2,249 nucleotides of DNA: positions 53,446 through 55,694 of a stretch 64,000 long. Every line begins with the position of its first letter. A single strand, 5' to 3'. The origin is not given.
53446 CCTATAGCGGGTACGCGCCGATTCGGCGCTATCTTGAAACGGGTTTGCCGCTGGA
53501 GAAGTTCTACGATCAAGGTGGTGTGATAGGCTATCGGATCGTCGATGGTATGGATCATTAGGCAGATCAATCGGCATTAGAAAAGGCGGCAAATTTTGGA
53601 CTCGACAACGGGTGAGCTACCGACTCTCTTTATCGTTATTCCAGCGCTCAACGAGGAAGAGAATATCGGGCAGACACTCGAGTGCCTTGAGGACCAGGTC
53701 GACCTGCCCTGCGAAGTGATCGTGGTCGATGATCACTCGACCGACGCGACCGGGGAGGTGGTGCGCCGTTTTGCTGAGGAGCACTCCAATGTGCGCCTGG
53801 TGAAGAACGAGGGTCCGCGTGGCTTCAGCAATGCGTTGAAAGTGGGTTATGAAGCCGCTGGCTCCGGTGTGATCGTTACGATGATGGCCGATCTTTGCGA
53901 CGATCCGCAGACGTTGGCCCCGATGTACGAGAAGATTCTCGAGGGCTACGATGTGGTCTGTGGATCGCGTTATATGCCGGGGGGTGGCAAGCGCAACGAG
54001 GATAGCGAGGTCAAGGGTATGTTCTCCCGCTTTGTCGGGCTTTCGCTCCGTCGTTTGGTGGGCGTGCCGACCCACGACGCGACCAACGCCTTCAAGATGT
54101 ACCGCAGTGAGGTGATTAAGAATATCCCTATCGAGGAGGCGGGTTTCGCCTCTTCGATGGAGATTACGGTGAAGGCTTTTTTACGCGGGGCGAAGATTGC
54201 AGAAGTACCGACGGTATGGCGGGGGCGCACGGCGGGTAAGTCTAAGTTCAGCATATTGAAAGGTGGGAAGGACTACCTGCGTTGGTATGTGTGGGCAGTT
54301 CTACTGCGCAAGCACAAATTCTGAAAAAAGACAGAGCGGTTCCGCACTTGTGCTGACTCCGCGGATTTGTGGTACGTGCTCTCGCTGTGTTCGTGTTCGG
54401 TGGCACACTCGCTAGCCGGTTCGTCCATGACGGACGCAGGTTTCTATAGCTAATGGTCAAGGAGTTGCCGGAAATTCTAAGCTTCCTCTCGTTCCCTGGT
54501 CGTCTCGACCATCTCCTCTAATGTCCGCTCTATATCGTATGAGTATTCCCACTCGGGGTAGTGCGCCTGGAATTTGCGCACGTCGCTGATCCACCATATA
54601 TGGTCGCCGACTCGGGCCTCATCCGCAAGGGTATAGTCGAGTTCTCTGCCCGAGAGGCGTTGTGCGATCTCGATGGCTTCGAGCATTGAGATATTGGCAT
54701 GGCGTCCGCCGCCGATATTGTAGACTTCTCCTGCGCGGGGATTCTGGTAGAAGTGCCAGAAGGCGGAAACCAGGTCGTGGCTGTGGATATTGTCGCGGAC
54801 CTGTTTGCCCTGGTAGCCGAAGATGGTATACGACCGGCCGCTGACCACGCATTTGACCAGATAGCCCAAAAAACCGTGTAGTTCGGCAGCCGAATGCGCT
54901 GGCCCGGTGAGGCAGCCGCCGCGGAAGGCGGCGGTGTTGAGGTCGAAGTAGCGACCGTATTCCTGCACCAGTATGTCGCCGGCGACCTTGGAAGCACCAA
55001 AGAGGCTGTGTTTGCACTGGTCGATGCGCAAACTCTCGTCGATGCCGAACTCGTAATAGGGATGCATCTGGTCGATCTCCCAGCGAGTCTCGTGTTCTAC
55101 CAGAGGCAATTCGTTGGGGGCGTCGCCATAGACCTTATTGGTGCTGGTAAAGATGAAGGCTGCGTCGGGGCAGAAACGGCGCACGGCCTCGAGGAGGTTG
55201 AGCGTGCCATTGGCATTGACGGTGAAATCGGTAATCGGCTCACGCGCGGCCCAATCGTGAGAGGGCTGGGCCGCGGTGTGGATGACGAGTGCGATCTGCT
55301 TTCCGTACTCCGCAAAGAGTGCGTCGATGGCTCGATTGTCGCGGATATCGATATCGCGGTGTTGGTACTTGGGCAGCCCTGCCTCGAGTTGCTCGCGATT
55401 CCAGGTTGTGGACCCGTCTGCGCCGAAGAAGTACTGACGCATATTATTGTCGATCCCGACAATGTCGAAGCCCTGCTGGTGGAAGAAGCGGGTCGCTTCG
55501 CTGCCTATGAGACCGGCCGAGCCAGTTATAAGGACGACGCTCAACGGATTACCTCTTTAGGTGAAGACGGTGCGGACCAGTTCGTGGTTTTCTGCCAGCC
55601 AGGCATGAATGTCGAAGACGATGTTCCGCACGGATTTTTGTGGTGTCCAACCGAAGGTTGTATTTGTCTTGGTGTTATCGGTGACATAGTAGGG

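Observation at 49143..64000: Envelope glycosylation island built from polyprenyl-phosphate-sugar synthases and GT-C transferases, missing several expected parts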

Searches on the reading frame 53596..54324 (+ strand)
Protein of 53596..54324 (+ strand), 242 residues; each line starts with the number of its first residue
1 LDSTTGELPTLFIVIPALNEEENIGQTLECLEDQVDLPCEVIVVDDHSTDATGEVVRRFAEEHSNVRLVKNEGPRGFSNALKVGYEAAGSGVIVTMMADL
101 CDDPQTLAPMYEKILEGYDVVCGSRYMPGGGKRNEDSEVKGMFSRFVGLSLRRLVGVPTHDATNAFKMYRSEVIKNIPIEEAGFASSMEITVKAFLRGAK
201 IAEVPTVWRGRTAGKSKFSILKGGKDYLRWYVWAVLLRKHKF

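Call 3: search_protein_families(library=pfam, proteins=[window:53596-54324:+], max_evalue=0.01)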
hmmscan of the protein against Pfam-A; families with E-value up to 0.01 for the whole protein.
window:53596-54324:+ (242 aa): 3 families
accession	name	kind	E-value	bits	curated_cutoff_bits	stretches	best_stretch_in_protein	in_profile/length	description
PF00535.33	Glycos_transf_2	-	3.5e-31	108.8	23.3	1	13-176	2-166/168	Glycosyl transferase family 2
PF13641.12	Glyco_tranf_2_3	-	2e-07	31.7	27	1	10-108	2-105/230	Glycosyltransferase like family 2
PF10111.15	Glyco_tranf_2_2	-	6.1e-05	23.1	27.3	1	13-101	2-93/276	Glycosyltransferase like family 2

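Call 6: search_protein_families(library=ncbifam, proteins=[window:53596-54324:+], max_evalue=0.01)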
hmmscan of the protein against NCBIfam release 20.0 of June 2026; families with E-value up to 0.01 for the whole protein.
window:53596-54324:+ (242 aa): 22 families
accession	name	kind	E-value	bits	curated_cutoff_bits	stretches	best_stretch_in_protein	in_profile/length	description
NF041391.1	DPhHxTase_Halo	equivalog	9e-21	73.8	375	1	17-227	3-201/213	dolichyl-phosphate hexose transferase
NF047588.1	GlcsyltransPgfSStrep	equivalog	1.6e-16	60.4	500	1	11-219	3-206/308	glycosyltransferase PgfS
NF007986.1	PRK10714.1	equivalog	3.5e-16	59.1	529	1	11-222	8-214/316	undecaprenyl-phosphate 4-deoxy-4-formamido-L-arabinose transferase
TIGR04182.1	glyco_TIGR04182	equivalog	5.2e-16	58.9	325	1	13-225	4-208/293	S-layer glycoprotein N-glycosyltransferase AglJ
TIGR03937.1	PgaC_IcaA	equivalog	1.9e-14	53.4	422.3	1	5-116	41-152/407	poly-beta-1,6-N-acetyl-D-glucosamine synthase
NF007482.0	PRK10073.1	equivalog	3.1e-13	49.4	423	1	9-116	6-108/334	glycosyltransferase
NF045692.1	OglycostaseCruG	equivalog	2.9e-11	42.9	600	1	4-122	36-161/386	2'-O-glycosyltransferase CruG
TIGR03469.1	HpnB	hypoth_equivalog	3.3e-11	42.8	379.25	1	7-114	42-160/386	hopene-associated glycosyltransferase HpnB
NF058614.1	PPMAGASynPpgS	equivalog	5.3e-10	39.1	370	1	12-205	3-193/226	polyprenyl-phospho-N-acetylgalactosaminyl synthase PpgS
TIGR04283.1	glyco_like_mftF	equivalog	8.7e-10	38.6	182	1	13-100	3-83/221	TIGR04283 family arsenosugar biosynthesis glycosyltransferase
NF053846.1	glyco_with_XrtP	equivalog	2.2e-09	36.5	520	1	13-86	45-120/440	XrtP-associated glycosyltransferase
NF010496.0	PRK13915.1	equivalog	1.3e-08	34.3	262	1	11-106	33-133/307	glucosyl-3-phosphoglycerate synthase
TIGR03965.1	mycofact_glyco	equivalog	7.4e-08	31.7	280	1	7-108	72-173/467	mycofactocin biosynthesis glycosyltransferase MftF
NF047683.1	TeichurnBiosyTuaG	equivalog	1.3e-07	31.6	400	1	9-101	6-98/252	teichuronic acid biosynthesis protein TuaG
NF038302.1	EPS_HpsE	equivalog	1.3e-07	31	300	1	11-94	3-91/307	hormogonium polysaccharide biosynthesis glycosyltransferase HpsE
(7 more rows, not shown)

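Call 42: search_solved_structures(query=window:53596-54324:+, max_evalue=0.001)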
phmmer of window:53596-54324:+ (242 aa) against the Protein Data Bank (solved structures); distinct sequences matched with E-value up to 0.001: 20.
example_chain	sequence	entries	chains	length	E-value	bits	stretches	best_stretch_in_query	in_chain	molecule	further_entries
5mlz_A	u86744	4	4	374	5e-22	81.9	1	12-219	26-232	Dolichol monophosphate mannose synthase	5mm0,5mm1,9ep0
9bhc_C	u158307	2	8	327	3.3e-11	46.4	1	10-222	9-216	Undecaprenyl-phosphate 4-deoxy-4-formamido-L-arabinose transferase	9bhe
9omj_A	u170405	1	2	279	4.2e-11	46.1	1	11-135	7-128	Glycosyltransferase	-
8vxh_A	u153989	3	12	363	4.4e-11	46.1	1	10-222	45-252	Undecaprenyl-phosphate 4-deoxy-4-formamido-L-arabinose transferase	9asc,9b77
9omm_A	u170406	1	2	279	4.6e-11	46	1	11-135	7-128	Glycosyltransferase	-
9omh_A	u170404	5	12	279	4.6e-11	46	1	11-135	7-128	Glycosyltransferase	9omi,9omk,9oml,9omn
9hwj_A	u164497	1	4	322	7.9e-10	41.9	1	11-222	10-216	Undecaprenyl-phosphate 4-deoxy-4-formamido-L-arabinose transferase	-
2z87_A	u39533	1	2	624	2.4e-09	40.4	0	11-109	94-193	Chondroitin synthase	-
2z86_A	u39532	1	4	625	2.4e-09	40.4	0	11-109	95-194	Chondroitin synthase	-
5eke_A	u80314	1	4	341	4.8e-09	39.4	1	11-149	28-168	Uncharacterized glycosyltransferase sll0501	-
5ekp_C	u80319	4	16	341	4.8e-09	39.4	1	11-149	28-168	Uncharacterized glycosyltransferase sll0501 | Glycosyltransferase sll0501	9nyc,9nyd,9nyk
9nye_A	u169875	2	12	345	4.9e-09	39.3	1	11-149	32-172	Glycosyltransferase sll0501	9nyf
6yv7_B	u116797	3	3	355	3.3e-07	33.4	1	9-111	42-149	Glycosyl transferase, family 2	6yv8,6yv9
6yv7_A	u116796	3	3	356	3.3e-07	33.3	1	9-111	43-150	Glycosyl transferase, family 2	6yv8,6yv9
6p61_A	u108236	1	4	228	6.1e-07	32.5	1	8-100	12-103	Glycosyltransferase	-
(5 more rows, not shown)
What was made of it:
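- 53596..54324 (+): g4: 242-aa soluble GT2, polyprenyl-phosphate-sugar-synthase-like (variable cassette; only found together with g3). Best PDB matches are Pyrococcus DPMS 5mlz (5e-22) and ArnC (3e-11) (calls 3, 42).
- g4 matches ArnC at 3e-11 (call 42).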

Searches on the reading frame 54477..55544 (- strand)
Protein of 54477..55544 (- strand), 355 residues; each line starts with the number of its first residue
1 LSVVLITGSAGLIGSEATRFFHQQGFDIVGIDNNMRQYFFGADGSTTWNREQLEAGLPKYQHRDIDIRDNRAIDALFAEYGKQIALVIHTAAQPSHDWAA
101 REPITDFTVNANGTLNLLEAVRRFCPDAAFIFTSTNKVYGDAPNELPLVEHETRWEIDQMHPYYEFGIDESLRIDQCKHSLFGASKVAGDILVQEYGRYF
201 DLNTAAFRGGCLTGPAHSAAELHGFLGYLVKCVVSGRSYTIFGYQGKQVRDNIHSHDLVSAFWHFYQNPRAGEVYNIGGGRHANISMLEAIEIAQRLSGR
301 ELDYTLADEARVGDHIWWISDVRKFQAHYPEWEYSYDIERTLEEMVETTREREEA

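Call 3: search_protein_families(library=pfam, proteins=[window:54477-55544:-], max_evalue=0.01)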
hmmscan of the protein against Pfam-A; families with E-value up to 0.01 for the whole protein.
window:54477-55544:- (355 aa): 7 families
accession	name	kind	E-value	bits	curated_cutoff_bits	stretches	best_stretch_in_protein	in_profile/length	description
PF01370.27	Epimerase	-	2.8e-39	135.4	20.9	1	4-278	1-240/240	NAD dependent epimerase/dehydratase family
PF16363.11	GDP_Man_Dehyd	-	9.9e-27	94.7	27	1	5-291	1-261/332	GDP-mannose 4,6 dehydratase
PF04321.23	RmlD_sub_bind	-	1.8e-10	40.8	27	1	4-142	3-108/287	RmlD substrate binding domain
PF07993.18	NAD_binding_4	-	6e-06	26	20.1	1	77-238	82-235/258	Male sterility protein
PF02719.21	Polysacc_synt_2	-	1.3e-05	24.9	20.2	1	4-138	1-131/293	Polysaccharide biosynthesis protein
PF01073.25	3Beta_HSD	-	1.9e-05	24.3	22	1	5-163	1-146/280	3-beta hydroxysteroid dehydrogenase/isomerase family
PF08659.16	KR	-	0.008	16.6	22.6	0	3-141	2-143/180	KR domain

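Call 6: search_protein_families(library=ncbifam, proteins=[window:54477-55544:-], max_evalue=0.01)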
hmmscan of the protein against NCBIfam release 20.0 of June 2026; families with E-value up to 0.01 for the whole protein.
window:54477-55544:- (355 aa): 22 families
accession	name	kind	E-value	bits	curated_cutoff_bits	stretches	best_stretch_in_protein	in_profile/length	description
TIGR01181.1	dTDP_gluc_dehyt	equivalog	3.9e-30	105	365.1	2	180-347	149-309/321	dTDP-glucose 4,6-dehydratase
TIGR01179.1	galE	equivalog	2.9e-29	102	262.3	1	4-349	2-321/332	UDP-glucose 4-epimerase GalE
NF007956.0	PRK10675.1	subfamily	4.4e-21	75.4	394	1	4-349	3-325/338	UDP-glucose 4-epimerase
NF007490.0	PRK10084.1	subfamily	4.7e-19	68.6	649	1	4-291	3-273/361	dTDP-glucose 4,6-dehydratase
NF007582.0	PRK10217.1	equivalog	5.3e-17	61.9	698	1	1-291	1-266/355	dTDP-glucose 4,6-dehydratase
TIGR04180.1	EDH_00030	hypoth_equivalog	4.3e-15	55.5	475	1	4-311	1-268/297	NAD-dependent 4,6-dehydratase LegB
TIGR02622.1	CDP_4_6_dhtase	equivalog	9.7e-14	51.2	278.45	1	4-144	7-138/352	CDP-glucose 4,6-dehydratase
TIGR02197.1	heptose_epim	equivalog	1.1e-11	44.5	274.6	2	4-145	1-124/316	ADP-glyceromanno-heptose 6-epimerase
NF043036.1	ErythonDh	equivalog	6.3e-09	35.5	325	1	4-142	3-132/321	D-erythronate dehydrogenase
TIGR01214.1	rmlD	equivalog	2.9e-08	33.1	224.05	1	4-141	2-106/285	dTDP-4-dehydrorhamnose reductase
NF011728.1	PRK15181.1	equivalog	4.5e-08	32.5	760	1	5-151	19-156/348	Vi polysaccharide biosynthesis UDP-N-acetylglucosaminuronic acid C-4 epimerase TviC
NF040491.1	SDR_subfam_4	equivalog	0.00014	21.6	265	1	3-81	2-80/256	mycofactocin-coupled SDR family oxidoreductase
NF006074.0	PRK08220.1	equivalog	0.00021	20.9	312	1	3-121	10-117/251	2,3-dihydro-2,3-dihydroxybenzoate dehydrogenase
TIGR04504.1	SDR_subfam_2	subfamily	0.0003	20.6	250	1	3-120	3-130/260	mycofactocin-coupled SDR family oxidoreductase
NF006123.0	PRK08267.1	equivalog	0.00037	19.8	261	1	2-82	3-73/261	SDR family oxidoreductase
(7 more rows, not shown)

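Call 50: search_solved_structures(query=window:54477-55544:-, max_evalue=1e-10, show_alignments=1)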
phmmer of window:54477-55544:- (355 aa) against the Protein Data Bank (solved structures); distinct sequences matched with E-value up to 1e-10: 40.
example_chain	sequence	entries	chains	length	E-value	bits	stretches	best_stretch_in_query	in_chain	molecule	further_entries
1orr_A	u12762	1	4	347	1.7e-37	132.4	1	2-337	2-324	CDP-tyvelose-2-epimerase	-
9rl0_E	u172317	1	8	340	3.3e-34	121.6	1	5-334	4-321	CDP-tyvelose 2-epimerase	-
6bi4_A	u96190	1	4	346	4.8e-17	65.1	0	179-354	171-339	dTDP-glucose 4,6-dehydratase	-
1i3k_A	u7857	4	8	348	1.1e-16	64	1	4-314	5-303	UDP-GLUCOSE 4-EPIMERASE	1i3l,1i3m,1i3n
9hi2_A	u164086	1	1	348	1.3e-16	63.7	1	4-314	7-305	UDP-glucose 4-epimerase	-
1ek5_A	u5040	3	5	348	1.3e-16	63.7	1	4-314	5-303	UDP-GALACTOSE 4-EPIMERASE | UDP-glucose 4-epimerase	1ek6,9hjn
9hi1_B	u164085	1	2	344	1.3e-16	63.7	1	4-314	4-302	UDP-glucose 4-epimerase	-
9hi0_B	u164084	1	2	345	1.3e-16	63.7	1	4-314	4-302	UDP-glucose 4-epimerase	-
2hun_A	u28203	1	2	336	1.4e-16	63.6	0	4-142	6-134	336aa long hypothetical dTDP-glucose 4,6-dehydratase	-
1hzj_A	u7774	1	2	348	1.5e-16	63.5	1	4-314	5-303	UDP-GALACTOSE 4-EPIMERASE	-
2p5u_A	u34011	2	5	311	1.1e-15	60.7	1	4-144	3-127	UDP-glucose 4-epimerase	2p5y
4lis_A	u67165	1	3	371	1.5e-15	60.2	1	4-344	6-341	UDP-glucose 4-epimerase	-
1kep_A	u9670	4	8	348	2.6e-15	59.4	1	4-346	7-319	dTDP-D-glucose 4,6-dehydratase | DTDP-GLUCOSE 4,6-DEHYDRATASE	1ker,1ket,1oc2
5u4q_A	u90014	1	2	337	1.9e-14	56.6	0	5-140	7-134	dTDP-glucose 4,6-dehydratase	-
1kvs_A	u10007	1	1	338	7e-14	54.7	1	4-349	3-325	UDP-GALACTOSE 4-EPIMERASE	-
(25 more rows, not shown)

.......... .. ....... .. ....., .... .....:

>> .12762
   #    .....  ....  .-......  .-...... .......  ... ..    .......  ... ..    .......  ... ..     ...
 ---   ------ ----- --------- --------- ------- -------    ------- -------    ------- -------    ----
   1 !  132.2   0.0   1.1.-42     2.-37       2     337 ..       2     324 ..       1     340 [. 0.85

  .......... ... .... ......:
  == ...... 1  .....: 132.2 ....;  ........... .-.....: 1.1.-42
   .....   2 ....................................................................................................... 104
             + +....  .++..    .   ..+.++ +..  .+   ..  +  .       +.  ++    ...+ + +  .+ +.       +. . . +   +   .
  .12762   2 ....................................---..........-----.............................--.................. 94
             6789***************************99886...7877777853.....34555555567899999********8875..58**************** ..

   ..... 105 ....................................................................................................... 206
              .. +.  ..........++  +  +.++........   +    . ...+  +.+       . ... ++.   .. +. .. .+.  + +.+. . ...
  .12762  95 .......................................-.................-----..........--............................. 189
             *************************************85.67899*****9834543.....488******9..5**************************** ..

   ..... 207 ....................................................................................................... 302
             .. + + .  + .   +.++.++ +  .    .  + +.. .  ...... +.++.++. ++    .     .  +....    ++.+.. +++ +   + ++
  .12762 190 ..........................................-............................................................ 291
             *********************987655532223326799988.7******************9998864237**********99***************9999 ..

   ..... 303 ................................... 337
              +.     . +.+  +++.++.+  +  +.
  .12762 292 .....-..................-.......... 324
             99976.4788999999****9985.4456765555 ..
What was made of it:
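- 54477..55544 (-): g5: 355-aa CDP-tyvelose-2-epimerase-like SDR with Phe at the catalytic Tyr position (variable cassette). PDB 1orr 1.7e-37; the alignment places F where 1orr has the Tyr of the YxxxK motif (call 50).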
